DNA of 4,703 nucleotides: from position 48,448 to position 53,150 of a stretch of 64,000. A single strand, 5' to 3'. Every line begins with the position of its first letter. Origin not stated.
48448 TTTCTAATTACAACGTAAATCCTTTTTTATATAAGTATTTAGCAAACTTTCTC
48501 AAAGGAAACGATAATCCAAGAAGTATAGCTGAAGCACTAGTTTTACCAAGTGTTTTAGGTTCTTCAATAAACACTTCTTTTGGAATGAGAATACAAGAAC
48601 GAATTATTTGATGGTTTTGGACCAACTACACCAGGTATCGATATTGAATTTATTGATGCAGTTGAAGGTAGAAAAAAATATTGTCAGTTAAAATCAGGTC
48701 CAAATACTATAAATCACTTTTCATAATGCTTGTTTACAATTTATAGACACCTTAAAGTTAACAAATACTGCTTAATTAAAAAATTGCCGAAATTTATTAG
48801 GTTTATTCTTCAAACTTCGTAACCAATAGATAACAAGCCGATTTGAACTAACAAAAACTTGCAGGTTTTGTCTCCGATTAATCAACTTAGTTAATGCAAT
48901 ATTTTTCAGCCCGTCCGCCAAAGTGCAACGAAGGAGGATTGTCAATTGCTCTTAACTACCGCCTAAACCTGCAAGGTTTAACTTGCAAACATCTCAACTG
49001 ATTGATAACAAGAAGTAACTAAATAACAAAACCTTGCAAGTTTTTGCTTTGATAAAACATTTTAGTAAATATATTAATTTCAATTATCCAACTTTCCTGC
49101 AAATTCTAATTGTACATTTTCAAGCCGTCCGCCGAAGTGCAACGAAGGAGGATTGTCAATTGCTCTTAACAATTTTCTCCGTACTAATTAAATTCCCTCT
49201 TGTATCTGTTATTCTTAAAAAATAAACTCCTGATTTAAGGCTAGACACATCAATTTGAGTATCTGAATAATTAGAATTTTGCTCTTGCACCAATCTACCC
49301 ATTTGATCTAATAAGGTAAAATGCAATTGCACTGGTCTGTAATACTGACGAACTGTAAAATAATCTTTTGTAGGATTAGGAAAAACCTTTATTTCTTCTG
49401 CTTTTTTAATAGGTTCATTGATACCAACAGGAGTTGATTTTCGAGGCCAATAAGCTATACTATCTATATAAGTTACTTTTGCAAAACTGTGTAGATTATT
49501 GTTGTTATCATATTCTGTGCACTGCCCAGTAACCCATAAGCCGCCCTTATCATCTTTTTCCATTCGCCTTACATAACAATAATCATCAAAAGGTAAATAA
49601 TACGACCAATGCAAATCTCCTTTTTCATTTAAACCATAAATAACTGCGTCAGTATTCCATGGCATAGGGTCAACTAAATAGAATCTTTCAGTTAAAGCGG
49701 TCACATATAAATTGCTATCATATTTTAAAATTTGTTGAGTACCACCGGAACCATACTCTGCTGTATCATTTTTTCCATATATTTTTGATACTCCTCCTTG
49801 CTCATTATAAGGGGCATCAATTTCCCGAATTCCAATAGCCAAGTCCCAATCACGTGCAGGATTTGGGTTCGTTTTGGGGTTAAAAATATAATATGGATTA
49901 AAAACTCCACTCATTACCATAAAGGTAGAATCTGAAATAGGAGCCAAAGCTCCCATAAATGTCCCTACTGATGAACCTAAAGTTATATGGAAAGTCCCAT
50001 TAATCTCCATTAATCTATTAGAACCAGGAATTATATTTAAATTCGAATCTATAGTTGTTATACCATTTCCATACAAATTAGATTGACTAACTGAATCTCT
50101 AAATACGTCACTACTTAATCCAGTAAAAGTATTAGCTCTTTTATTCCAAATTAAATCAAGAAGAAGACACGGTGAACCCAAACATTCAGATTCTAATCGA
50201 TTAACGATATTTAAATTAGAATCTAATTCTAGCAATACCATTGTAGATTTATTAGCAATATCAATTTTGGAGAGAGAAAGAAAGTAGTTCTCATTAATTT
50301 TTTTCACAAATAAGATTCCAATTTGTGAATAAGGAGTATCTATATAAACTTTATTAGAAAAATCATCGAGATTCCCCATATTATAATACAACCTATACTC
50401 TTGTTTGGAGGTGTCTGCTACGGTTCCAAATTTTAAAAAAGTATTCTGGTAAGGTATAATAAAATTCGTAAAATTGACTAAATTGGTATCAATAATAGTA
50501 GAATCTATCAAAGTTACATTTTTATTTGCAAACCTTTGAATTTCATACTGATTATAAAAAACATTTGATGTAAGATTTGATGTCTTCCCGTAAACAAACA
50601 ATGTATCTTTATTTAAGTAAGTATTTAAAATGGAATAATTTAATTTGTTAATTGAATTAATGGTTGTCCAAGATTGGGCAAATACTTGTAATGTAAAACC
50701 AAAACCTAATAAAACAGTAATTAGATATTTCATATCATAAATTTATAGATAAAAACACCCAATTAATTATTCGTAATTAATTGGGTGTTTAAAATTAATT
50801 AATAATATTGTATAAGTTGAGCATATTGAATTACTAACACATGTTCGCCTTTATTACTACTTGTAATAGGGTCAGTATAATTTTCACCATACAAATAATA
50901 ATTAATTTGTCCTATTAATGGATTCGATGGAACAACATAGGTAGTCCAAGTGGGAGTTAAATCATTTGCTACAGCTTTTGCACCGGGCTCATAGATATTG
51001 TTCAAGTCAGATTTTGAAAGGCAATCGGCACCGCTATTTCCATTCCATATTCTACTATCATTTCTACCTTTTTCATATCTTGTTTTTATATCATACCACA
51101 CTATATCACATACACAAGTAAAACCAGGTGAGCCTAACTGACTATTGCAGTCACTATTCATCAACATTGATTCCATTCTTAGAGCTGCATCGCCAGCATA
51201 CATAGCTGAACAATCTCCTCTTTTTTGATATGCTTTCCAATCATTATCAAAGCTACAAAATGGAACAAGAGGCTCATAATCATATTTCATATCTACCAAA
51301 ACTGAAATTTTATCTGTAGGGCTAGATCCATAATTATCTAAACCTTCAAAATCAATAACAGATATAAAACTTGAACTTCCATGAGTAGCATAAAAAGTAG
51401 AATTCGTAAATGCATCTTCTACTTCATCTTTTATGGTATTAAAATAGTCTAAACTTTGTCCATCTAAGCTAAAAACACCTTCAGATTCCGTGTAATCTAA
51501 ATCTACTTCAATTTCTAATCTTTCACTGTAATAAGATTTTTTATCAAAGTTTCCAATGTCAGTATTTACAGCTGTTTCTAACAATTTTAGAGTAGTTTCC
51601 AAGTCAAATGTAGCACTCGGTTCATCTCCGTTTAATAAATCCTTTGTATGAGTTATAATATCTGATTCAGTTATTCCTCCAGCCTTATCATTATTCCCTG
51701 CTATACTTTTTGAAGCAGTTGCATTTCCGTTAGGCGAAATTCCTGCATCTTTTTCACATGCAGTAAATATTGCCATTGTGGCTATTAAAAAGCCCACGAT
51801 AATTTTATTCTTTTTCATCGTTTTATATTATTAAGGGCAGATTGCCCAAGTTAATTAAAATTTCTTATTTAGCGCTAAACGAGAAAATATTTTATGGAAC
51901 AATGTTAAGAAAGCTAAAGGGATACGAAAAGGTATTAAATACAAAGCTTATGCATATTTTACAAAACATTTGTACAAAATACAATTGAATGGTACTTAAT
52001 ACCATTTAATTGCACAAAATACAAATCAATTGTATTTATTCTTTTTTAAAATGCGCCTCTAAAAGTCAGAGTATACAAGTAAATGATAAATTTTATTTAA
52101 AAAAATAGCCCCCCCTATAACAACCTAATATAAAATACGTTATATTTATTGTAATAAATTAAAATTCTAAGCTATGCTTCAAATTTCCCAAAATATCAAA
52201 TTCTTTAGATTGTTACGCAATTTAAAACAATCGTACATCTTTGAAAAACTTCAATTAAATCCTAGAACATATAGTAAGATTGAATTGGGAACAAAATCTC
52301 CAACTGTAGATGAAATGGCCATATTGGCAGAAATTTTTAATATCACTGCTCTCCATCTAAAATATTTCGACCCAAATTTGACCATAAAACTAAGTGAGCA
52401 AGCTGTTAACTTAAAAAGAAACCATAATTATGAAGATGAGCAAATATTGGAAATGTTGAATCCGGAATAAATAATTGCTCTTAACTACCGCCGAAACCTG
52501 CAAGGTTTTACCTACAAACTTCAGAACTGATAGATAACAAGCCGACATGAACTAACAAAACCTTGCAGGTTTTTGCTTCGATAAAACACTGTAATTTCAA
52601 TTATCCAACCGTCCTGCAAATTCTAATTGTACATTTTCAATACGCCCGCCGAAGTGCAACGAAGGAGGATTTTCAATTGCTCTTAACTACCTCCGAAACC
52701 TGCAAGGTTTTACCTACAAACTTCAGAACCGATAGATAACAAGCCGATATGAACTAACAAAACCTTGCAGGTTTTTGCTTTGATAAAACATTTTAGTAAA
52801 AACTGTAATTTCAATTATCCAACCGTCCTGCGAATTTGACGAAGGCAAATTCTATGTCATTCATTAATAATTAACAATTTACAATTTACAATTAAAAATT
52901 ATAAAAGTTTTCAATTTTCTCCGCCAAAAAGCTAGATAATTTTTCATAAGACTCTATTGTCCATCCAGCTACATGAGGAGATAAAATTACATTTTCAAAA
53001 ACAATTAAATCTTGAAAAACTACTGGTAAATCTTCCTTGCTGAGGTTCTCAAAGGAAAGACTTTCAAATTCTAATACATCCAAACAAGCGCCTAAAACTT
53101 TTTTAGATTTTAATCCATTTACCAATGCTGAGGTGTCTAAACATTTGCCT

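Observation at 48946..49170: Internal architecture of the repeat unit suggests a structured RNA or a MITE-like element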

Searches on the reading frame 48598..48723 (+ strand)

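Call 87: search_protein_families(library=pfam, proteins=[window:48598-48723:+], max_evalue=1)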
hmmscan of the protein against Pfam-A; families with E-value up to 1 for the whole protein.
seq(42 aa): 1 family
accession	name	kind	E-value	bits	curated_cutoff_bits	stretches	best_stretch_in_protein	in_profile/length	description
PF14511.12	RE_EcoO109I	-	2e-05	24.9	22.5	1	3-40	82-117/198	Type II restriction endonuclease EcoO109I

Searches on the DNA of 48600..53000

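Call 8: search_rna_families(source=window, start=48600, end=53000, threshold=evalue, max_evalue=10, show_alignments=3)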
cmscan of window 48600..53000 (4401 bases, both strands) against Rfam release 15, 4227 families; matches with E-value up to 10: 3.
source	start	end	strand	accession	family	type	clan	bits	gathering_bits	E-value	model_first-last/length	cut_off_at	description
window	52493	52571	-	RF00918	mir-872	Gene; miRNA;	-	19.7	75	2.1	1-81/81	no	mir-872 microRNA precursor family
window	52493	52574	-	RF04157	MIR9486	Gene; miRNA;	-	19.6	100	2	1-119/119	no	MIR9486 microRNA precursor family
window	50117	50168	+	RF02060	STnc410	Gene; sRNA;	-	17.2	50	2.1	1-158/158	no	Enterobacterial sRNA STnc410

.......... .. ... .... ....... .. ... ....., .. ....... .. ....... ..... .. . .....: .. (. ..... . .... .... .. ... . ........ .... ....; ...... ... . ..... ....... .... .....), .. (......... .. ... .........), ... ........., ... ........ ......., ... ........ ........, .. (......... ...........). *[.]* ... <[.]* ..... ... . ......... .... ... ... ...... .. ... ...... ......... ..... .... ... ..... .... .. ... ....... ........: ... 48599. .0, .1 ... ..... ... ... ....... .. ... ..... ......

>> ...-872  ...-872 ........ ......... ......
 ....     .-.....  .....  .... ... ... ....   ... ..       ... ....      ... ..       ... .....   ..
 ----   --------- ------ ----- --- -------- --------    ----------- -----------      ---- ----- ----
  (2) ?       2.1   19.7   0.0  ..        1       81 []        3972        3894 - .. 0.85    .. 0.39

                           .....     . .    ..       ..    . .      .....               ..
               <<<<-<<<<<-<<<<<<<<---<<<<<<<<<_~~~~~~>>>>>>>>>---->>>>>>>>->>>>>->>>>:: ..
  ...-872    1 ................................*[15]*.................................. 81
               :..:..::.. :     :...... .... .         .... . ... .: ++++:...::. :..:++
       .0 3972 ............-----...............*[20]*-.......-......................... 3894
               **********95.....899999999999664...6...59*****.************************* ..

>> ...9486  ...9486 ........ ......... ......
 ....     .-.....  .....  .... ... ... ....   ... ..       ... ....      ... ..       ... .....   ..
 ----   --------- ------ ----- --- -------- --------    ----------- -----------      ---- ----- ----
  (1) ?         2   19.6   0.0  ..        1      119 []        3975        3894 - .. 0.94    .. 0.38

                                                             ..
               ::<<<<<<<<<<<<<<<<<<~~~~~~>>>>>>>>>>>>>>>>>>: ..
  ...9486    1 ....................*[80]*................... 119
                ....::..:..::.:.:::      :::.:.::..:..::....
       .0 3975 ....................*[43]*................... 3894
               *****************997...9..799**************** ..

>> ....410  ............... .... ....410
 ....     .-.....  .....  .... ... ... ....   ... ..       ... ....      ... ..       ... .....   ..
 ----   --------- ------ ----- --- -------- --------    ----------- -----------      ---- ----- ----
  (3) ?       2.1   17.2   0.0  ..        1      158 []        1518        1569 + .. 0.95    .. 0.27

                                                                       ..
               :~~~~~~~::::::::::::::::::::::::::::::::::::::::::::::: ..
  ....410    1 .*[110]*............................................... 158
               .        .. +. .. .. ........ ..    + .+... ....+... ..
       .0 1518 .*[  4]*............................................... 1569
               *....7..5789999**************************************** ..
